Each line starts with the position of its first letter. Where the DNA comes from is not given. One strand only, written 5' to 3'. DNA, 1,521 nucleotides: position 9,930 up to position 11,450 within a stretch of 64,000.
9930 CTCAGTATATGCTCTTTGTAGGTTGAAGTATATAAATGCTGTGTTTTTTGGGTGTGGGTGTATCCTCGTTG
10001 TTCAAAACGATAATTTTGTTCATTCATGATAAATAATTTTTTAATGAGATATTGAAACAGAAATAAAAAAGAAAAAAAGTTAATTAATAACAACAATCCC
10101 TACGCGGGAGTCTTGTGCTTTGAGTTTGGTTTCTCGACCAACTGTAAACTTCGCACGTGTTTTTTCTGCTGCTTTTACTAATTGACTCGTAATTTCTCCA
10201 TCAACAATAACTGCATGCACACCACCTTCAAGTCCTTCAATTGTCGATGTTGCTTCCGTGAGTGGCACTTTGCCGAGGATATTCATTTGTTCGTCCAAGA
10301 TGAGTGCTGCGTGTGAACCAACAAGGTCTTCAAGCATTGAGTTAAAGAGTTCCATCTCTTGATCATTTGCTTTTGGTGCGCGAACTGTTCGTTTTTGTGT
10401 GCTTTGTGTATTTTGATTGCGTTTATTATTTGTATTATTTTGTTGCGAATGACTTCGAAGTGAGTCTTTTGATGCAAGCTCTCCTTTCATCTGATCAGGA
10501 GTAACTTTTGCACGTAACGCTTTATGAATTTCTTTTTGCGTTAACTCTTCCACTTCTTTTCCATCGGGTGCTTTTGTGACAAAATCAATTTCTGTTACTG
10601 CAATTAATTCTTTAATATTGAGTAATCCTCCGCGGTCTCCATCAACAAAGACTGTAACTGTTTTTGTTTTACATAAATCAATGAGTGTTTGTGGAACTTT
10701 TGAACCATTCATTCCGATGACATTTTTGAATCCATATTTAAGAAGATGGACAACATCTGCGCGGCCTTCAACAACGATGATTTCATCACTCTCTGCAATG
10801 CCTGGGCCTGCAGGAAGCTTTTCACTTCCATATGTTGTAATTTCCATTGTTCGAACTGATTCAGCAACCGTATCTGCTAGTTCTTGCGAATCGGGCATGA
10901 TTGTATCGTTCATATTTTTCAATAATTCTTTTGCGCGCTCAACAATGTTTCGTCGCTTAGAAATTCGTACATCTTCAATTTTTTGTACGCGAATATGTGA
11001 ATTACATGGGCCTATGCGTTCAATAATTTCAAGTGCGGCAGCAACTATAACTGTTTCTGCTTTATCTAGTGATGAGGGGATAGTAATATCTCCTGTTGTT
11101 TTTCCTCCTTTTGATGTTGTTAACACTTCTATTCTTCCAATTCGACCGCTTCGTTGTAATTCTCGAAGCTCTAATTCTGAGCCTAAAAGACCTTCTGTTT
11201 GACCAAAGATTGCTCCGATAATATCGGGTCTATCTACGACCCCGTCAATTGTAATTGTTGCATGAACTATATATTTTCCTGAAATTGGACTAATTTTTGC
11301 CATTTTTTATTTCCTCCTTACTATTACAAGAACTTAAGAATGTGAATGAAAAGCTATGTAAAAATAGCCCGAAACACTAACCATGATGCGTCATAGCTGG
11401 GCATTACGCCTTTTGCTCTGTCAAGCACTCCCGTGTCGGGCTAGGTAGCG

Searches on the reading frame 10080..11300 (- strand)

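Call 70: search_protein_families(library=pfam, proteins=[window:10080-11300:-], max_evalue=0.00001)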
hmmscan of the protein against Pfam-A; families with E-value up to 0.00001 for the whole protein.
window:10080-11300:- (406 aa): 1 family
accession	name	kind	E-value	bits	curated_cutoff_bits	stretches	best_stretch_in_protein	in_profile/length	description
PF13662.12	Toprim_4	-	3.4e-07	30.8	25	1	172-226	1-64/85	Toprim domain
